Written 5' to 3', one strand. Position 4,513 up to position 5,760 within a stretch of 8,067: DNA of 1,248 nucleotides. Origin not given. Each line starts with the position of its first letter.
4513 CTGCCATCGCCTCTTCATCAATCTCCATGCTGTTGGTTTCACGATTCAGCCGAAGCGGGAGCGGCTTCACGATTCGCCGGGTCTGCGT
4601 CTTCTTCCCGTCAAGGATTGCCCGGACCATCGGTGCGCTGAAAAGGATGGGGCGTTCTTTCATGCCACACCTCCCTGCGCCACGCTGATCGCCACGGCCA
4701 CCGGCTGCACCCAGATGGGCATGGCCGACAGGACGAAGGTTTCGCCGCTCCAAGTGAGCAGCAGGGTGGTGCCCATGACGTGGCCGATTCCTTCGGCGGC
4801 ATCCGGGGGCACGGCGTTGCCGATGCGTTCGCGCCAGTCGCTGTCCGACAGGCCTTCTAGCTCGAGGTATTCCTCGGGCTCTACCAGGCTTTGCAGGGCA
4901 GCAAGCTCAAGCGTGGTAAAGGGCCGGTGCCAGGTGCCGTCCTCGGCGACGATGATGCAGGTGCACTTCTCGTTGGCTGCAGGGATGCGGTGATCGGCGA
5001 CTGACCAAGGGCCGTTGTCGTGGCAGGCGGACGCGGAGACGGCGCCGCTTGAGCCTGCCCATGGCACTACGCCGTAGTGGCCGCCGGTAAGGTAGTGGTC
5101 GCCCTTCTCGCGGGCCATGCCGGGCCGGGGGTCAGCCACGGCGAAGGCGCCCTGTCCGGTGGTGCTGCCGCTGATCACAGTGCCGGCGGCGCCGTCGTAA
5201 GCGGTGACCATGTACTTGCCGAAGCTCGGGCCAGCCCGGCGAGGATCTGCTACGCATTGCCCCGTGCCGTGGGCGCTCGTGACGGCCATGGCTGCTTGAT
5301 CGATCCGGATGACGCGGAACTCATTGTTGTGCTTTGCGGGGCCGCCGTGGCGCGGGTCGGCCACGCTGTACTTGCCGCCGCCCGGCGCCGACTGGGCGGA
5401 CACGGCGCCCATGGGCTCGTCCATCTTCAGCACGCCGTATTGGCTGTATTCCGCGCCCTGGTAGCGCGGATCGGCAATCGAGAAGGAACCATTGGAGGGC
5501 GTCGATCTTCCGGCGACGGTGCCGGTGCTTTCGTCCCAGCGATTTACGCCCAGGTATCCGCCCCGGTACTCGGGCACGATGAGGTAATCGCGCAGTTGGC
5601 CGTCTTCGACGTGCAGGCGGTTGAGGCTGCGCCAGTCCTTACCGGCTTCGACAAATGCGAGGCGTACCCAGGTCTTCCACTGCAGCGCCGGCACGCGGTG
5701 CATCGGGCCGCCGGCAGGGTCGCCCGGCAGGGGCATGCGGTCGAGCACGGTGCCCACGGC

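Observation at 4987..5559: C5 methyltransferase carries five tandem copies of the TRD core, suggesting a multispecific enzyme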

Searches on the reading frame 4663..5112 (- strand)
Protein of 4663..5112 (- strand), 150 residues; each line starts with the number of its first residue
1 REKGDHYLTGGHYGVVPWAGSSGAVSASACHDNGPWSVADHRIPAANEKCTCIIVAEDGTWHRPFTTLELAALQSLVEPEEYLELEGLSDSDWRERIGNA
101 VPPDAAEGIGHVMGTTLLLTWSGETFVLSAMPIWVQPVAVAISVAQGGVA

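Call 24: search_protein_families(library=pfam, proteins=[window:4663-5112:-], max_evalue=10)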
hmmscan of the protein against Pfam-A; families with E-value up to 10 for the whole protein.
seq(150 aa): 1 family
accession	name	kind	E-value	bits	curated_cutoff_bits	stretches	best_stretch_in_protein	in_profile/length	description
PF00145.23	DNA_methylase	-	0.015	15.2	22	1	59-113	272-322/324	C-5 cytosine-specific DNA methylase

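Call 83: search_solved_structures(query=A5, max_evalue=1, show_alignments=5)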
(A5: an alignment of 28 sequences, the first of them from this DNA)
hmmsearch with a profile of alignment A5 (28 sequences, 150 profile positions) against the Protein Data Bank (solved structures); distinct sequences matched with E-value up to 1: 32.
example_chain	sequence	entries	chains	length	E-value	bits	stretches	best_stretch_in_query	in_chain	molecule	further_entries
9v4p_A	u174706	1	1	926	1.8e-05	27.8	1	59-122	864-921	DNA (cytosine-5)-methyltransferase 1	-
9ped_A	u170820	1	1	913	1.8e-05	27.8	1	59-122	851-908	DNA (cytosine-5)-methyltransferase 1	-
9m5u_A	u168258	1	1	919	1.8e-05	27.7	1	59-122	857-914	DNA (cytosine-5)-methyltransferase 1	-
9peb_A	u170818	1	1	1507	3.3e-05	26.9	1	59-122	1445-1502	DNA (cytosine-5)-methyltransferase 1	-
9pec_A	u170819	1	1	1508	3.4e-05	26.9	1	59-122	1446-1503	DNA (cytosine-5)-methyltransferase 1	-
9m5x_A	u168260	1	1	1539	3.4e-05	26.8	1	59-122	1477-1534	DNA (cytosine-5)-methyltransferase 1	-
9v4o_A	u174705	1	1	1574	3.6e-05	26.8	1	59-122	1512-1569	DNA (cytosine-5)-methyltransferase 1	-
3ubt_Y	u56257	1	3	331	8.1e-05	25.6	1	13-117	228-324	Modification methylase HaeIII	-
1dct_A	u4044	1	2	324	0.00014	24.9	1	13-117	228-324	PROTEIN (MODIFICATION METHYLASE HAEIII)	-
9v36_A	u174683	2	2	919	0.00045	23.2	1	60-123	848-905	DNA (cytosine-5)-methyltransferase 1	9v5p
7xi9_A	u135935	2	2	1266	0.00075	22.5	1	60-123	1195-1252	DNA (cytosine-5)-methyltransferase 1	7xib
8xqc_A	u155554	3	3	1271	0.00076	22.5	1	60-123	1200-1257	DNA (cytosine-5)-methyltransferase 1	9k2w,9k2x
4wxx_A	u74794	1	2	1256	0.001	22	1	60-123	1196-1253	DNA (cytosine-5)-methyltransferase 1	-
6x9i_A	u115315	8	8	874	0.0018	21.2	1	60-120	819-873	DNA (cytosine-5)-methyltransferase 1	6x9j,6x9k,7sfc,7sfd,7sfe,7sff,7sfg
3pta_A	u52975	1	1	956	0.002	21.1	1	60-120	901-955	DNA (cytosine-5)-methyltransferase 1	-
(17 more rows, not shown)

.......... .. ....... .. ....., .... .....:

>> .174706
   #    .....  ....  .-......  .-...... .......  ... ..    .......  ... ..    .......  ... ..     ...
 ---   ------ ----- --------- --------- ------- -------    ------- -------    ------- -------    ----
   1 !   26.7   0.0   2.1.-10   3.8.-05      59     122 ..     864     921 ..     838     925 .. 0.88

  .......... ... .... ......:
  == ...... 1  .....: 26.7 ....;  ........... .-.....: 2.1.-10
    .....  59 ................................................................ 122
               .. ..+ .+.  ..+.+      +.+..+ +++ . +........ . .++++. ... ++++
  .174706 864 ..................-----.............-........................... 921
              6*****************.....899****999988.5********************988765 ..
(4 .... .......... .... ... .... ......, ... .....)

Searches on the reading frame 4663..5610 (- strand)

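Call 24: search_protein_families(library=pfam, proteins=[window:4663-5610:-], max_evalue=10)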
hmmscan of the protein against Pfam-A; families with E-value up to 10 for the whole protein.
seq(316 aa): 1 family
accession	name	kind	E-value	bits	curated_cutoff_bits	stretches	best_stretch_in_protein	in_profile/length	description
PF00145.23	DNA_methylase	-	0.057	13.3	22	1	225-279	272-322/324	C-5 cytosine-specific DNA methylase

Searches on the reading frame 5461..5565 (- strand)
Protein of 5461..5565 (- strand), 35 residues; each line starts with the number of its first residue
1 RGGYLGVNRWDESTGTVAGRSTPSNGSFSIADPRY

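Call 21: search_solved_structures(query=A2, max_evalue=10, show_alignments=5)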
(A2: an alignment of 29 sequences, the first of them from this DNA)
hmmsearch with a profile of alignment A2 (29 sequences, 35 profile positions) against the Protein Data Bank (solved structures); distinct sequences matched with E-value up to 10: 19.
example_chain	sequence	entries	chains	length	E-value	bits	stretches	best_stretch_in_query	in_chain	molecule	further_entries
1u3j_A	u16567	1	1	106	0.25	14.6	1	5-21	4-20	Nuclear factor NF-kappa-B p105 subunit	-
1u3z_A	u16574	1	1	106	0.25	14.6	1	5-21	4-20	Nuclear factor NF-kappa-B p105 subunit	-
1u42_A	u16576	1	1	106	0.25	14.6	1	5-21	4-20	Nuclear factor NF-kappa-B p105 subunit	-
1u41_A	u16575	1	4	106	0.29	14.4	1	5-21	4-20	Nuclear factor NF-kappa-B p105 subunit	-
1u3y_A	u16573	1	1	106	0.29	14.4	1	5-21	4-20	Nuclear factor NF-kappa-B p105 subunit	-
1bfs_A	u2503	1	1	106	0.3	14.4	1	5-21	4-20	NUCLEAR FACTOR NF-KAPPA-B P50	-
1u36_A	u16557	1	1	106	0.3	14.3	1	5-21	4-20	Nuclear factor NF-kappa-B p105 subunit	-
3jv4_B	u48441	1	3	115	0.34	14.2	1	5-21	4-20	Nuclear factor NF-kappa-B p105 subunit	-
1ikn_C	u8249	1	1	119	0.36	14.1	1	5-21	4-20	PROTEIN (NF-KAPPA-B P50D SUBUNIT)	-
1nfi_B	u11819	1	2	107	0.37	14.1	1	5-21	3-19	NF-KAPPA-B P50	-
9bor_B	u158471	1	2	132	0.41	13.9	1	5-21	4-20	Nuclear factor NF-kappa-B p50 subunit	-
1vkx_B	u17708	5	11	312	0.84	12.9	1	5-21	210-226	PROTEIN (NF-KAPPA B P50 SUBUNIT) | Nuclear factor NF-kappa-B p105 subunit | Nuclear factor NF-kappa-B p50 subunit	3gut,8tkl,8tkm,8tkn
1le5_B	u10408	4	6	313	0.84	12.9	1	5-21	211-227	Nuclear factor NF-kappa-B p50 subunit | Nuclear factor NF-kappa-B p105 subunit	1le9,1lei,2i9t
2o61_B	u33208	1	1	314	0.86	12.9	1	5-21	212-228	Nuclear factor NF-kappa-B p105 subunit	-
1nfk_A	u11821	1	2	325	0.89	12.8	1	5-21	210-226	PROTEIN (NUCLEAR FACTOR KAPPA-B (NF-KB))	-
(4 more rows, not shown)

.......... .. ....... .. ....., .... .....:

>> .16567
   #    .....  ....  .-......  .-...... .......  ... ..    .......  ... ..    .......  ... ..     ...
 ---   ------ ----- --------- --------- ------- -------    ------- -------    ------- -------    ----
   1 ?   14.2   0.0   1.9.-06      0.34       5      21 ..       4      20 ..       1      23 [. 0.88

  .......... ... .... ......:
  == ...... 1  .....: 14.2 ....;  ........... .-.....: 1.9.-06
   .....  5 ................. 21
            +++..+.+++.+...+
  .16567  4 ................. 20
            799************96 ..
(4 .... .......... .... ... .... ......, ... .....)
